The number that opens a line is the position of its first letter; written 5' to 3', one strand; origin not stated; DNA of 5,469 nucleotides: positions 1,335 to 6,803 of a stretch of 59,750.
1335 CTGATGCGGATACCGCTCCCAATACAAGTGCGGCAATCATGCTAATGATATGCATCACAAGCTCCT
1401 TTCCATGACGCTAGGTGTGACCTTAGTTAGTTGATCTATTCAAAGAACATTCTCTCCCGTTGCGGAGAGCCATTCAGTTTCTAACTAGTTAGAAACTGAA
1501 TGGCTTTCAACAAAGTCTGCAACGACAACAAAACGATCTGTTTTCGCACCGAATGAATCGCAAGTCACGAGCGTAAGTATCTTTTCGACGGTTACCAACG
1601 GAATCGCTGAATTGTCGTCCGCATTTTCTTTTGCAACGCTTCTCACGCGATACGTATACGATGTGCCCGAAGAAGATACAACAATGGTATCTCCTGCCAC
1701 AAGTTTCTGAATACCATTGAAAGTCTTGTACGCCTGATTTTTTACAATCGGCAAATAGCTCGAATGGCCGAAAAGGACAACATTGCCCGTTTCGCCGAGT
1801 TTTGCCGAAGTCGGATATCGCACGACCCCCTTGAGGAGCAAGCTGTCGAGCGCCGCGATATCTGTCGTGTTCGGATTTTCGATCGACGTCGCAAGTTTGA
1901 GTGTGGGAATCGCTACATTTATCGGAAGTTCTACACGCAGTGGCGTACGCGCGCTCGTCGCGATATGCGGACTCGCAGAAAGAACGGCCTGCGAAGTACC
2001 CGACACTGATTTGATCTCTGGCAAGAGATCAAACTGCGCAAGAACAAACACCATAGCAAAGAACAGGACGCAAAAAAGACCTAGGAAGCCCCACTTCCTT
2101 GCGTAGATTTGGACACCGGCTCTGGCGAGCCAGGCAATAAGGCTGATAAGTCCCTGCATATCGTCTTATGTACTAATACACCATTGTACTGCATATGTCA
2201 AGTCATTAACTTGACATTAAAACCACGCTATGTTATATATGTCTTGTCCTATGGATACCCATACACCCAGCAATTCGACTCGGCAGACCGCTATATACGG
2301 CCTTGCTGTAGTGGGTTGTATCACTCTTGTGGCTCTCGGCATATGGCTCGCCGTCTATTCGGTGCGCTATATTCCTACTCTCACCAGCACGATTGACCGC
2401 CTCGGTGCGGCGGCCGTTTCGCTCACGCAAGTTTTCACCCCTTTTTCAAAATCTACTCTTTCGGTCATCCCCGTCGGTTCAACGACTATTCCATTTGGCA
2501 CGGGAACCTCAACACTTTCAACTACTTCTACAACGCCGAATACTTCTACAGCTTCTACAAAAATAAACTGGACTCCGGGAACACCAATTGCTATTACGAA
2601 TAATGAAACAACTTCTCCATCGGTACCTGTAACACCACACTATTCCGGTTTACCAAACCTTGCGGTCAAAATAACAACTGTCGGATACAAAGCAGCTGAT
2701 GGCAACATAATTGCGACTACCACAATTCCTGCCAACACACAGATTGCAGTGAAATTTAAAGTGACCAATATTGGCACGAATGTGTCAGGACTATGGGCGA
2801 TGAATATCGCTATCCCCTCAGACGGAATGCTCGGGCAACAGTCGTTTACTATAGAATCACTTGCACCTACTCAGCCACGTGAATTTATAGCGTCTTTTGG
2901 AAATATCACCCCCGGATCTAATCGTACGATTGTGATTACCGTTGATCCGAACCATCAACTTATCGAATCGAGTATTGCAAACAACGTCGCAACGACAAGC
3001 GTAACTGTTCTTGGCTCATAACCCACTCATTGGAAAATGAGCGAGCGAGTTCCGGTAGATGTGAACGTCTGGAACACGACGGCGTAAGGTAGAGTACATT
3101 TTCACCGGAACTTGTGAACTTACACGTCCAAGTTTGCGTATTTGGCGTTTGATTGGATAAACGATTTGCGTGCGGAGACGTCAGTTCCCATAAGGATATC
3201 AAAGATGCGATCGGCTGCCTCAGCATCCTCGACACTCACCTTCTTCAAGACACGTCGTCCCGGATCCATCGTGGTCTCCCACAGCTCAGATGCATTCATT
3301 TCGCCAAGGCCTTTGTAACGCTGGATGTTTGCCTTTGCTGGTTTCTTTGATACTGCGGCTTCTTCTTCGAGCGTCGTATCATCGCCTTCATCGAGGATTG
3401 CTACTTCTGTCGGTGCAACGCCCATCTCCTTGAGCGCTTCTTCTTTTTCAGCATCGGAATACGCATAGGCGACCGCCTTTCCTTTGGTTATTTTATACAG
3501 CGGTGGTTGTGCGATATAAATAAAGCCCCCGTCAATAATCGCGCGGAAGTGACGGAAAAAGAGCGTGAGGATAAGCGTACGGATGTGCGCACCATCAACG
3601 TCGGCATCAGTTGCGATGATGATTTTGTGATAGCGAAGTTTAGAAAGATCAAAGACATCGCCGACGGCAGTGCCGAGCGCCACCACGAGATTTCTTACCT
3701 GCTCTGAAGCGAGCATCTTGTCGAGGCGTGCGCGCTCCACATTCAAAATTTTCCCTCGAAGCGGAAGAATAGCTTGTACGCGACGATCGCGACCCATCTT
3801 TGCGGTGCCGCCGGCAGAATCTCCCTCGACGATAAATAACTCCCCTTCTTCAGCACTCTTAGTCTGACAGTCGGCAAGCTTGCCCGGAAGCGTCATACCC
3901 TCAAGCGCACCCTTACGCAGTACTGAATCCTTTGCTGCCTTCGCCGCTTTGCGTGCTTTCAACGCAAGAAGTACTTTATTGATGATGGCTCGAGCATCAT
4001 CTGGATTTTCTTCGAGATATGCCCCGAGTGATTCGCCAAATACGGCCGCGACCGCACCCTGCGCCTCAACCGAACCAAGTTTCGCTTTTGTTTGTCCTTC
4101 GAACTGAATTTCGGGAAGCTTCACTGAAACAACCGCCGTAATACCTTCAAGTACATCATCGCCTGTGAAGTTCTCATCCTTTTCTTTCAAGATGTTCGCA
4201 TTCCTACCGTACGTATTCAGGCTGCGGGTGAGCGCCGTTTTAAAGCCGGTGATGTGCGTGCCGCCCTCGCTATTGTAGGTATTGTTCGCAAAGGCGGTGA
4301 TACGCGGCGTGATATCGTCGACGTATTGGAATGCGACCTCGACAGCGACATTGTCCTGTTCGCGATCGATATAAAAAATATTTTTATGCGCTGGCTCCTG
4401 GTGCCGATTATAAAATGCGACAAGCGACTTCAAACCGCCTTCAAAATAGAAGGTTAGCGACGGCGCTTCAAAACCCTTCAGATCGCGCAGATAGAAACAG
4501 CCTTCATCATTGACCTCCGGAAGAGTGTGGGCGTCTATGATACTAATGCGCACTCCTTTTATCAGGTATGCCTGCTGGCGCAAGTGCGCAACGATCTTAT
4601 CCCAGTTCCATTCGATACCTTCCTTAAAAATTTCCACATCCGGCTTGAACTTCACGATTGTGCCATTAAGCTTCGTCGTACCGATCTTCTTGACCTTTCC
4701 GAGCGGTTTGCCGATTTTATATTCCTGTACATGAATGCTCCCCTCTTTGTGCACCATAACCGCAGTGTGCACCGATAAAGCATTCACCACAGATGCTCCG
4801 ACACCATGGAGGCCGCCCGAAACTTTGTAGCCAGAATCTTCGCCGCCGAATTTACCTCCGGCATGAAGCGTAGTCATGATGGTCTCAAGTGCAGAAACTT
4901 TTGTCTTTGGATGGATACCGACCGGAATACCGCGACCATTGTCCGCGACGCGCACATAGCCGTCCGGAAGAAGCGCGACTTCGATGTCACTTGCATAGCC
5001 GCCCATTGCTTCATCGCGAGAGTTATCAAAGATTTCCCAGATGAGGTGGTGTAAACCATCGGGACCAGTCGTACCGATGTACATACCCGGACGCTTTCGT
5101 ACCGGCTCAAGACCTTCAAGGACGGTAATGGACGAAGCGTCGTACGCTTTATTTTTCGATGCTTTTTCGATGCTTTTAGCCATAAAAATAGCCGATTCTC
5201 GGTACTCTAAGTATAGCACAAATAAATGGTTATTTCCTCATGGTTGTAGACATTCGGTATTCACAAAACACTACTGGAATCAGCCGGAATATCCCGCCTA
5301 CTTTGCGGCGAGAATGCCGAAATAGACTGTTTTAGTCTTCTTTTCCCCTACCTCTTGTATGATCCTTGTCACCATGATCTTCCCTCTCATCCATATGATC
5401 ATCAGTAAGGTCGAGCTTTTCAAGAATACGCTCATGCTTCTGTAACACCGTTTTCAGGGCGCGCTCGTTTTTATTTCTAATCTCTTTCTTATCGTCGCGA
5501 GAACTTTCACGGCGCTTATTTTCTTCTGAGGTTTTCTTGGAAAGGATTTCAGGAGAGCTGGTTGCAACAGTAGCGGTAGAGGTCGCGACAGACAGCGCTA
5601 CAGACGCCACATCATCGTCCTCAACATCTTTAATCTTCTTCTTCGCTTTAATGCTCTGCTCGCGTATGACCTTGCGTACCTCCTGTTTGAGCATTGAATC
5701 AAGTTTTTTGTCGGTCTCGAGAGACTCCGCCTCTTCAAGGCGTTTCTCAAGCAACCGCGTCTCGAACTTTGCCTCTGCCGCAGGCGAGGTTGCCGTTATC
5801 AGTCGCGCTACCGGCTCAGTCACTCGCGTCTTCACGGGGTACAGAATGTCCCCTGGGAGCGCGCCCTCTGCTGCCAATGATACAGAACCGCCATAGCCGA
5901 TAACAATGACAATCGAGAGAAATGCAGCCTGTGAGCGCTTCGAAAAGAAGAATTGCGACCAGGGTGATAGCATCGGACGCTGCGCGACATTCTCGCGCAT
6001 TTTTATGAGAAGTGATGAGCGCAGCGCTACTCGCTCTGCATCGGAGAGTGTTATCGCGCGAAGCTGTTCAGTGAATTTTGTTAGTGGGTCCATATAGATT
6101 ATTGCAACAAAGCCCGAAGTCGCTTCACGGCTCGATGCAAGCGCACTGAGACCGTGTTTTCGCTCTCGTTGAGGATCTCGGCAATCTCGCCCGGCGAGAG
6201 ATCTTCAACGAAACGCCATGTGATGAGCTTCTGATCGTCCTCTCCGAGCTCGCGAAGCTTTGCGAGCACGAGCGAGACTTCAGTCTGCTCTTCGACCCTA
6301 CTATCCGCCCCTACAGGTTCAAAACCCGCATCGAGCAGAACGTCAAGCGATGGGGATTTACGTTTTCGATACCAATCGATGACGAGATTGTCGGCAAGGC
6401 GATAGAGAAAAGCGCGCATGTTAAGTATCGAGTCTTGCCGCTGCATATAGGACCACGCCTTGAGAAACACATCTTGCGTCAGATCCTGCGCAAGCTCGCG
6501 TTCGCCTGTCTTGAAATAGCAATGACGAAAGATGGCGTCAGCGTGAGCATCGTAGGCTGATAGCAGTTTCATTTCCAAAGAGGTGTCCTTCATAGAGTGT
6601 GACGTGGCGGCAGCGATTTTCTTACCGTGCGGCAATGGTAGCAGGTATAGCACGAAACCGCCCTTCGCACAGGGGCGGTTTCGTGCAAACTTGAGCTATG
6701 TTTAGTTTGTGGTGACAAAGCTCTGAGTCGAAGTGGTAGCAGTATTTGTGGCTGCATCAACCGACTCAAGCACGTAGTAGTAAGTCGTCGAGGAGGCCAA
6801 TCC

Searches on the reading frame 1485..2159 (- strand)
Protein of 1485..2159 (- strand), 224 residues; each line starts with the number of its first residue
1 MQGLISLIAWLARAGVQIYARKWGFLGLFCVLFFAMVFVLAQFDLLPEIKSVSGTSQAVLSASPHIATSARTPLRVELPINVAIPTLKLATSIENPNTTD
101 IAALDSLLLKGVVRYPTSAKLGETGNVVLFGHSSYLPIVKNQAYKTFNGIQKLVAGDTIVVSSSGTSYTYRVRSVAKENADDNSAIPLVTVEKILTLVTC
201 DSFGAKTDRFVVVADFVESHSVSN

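Call 6: search_protein_families(library=pfam, proteins=[window:1485-2159:-], max_evalue=0.01)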
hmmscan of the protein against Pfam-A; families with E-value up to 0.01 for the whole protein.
window:1485-2159:- (224 aa): 1 family
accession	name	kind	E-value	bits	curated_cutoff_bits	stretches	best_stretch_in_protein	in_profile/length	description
PF04203.18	Sortase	-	7.1e-22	77.9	26.6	1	83-215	2-123/125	Sortase domain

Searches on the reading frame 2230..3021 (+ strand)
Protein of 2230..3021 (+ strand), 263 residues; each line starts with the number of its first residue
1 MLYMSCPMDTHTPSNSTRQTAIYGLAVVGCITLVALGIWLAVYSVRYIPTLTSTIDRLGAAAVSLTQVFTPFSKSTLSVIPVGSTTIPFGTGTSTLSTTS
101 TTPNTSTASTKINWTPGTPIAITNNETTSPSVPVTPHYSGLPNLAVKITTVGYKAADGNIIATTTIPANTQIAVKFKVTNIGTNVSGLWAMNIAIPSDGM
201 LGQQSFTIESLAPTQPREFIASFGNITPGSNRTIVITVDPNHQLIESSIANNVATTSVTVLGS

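Call 6: search_protein_families(library=pfam, proteins=[window:2230-3021:+], max_evalue=0.01)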
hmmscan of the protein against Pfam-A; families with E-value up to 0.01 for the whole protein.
window:2230-3021:+ (263 aa): 1 family
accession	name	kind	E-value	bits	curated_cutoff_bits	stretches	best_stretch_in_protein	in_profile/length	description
PF07705.17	CARDB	-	2.2e-06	28.3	22.7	1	161-255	10-100/101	CARDB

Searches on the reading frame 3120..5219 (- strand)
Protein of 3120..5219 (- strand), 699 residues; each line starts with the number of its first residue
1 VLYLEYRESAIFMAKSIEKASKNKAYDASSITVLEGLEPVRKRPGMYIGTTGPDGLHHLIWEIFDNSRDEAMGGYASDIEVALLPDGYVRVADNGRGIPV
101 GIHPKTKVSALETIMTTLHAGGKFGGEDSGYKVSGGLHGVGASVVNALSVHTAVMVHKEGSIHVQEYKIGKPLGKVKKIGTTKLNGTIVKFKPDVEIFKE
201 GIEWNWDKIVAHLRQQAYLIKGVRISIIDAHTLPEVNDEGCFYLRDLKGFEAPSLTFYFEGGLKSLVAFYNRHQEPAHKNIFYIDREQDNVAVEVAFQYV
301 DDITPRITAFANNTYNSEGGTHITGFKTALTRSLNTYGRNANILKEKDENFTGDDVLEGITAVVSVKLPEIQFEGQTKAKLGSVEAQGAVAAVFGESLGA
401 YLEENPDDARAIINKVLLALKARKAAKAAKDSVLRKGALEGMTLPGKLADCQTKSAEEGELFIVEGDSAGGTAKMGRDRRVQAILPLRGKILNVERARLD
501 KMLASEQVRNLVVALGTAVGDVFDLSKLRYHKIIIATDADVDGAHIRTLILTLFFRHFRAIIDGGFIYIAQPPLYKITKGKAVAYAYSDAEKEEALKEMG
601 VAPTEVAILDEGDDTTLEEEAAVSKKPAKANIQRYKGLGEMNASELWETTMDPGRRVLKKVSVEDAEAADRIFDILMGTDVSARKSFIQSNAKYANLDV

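Call 6: search_protein_families(library=pfam, proteins=[window:3120-5219:-], max_evalue=0.01)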
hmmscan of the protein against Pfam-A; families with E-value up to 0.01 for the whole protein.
window:3120-5219:- (699 aa): 4 families
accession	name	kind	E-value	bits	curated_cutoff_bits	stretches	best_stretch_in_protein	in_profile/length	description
PF00204.31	DNA_gyraseB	-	1e-53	181.8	27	1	262-431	1-172/173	DNA gyrase B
PF00986.26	DNA_gyraseB_C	-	5e-28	97.5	29.8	1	629-689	3-63/63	DNA gyrase B subunit, carboxyl terminus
PF01751.28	Toprim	-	5.3e-17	62.2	23.1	1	460-570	1-94/96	Toprim domain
PF02518.31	HATPase_c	-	6.7e-12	46.3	26.4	1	53-192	3-106/111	Histidine kinase-, DNA gyrase B-, and HSP90-like ATPase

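Call 68: find_related_loci(query=window:3120-5219:-, collection=metagenome_contigs, flank=10000)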
Query window:3120-5219:- (699 aa) in metagenome_contigs; peptide patterns used: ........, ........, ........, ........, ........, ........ (x = any residue, [..] = any of these).
600 stretches matched a pattern (row limit reached: there are more); 466 encode a relative of the query (tblastn E <= 1e-3); the best 80 are kept; 80 distinct loci.
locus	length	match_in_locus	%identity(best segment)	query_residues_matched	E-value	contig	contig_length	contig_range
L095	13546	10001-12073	83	8-699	0e+0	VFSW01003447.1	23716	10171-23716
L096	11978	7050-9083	84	26-699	0e+0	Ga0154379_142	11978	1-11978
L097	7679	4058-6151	83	1-699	0e+0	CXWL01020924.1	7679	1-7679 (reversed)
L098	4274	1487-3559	83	5-699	0e+0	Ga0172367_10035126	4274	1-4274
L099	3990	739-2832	82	7-699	0e+0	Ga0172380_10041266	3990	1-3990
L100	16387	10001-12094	81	13-699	0e+0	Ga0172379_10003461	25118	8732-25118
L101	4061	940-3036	81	2-699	0e+0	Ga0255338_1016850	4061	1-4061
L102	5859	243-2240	81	13-699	0e+0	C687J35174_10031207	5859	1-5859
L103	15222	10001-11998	81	13-699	0e+0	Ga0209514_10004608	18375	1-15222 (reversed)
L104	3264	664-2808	80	1-699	0e+0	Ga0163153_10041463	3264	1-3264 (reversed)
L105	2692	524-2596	81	12-699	0e+0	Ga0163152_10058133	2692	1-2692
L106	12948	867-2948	81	7-699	0e+0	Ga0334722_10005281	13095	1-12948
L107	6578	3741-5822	81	13-699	0e+0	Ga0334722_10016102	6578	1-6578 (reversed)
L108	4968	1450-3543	80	1-699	0e+0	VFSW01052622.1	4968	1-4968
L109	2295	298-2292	80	13-699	0e+0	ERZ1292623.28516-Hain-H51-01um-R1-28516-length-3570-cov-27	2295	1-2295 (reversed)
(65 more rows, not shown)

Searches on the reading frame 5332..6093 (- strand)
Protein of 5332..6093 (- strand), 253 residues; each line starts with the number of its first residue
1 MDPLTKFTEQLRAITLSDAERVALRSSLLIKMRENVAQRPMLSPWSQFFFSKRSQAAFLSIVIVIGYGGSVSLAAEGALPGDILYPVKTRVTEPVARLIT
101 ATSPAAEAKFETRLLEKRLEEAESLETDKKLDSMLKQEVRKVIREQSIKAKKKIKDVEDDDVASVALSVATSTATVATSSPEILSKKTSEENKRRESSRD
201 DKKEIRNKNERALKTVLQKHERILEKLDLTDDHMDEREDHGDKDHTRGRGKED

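Call 6: search_protein_families(library=pfam, proteins=[window:5332-6093:-], max_evalue=0.01)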
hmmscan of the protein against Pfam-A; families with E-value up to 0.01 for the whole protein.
window:5332-6093:- (253 aa): 1 family
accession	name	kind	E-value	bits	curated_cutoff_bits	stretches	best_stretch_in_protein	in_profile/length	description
PF18915.5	DUF5667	-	1.9e-05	25.4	27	1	77-172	1-77/99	Domain of unknown function (DUF5667)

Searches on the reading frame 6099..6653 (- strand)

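Call 6: search_protein_families(library=pfam, proteins=[window:6099-6653:-], max_evalue=0.01)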
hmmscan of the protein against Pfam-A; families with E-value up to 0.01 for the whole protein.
window:6099-6653:- (184 aa): 4 families
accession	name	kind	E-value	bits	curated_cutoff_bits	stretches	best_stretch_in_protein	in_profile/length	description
PF08281.18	Sigma70_r4_2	-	1.4e-12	47.5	25.7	1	129-179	4-54/54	Sigma-70, region 4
PF04542.20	Sigma70_r2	-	1e-11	44.9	24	1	34-99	2-69/71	Sigma-70 region 2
PF04545.22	Sigma70_r4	-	1.2e-10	41.2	24.1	1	133-181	2-50/50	Sigma-70, region 4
PF07638.17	Sigma70_ECF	-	0.003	17.9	21.1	1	120-178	120-178/185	ECF sigma factor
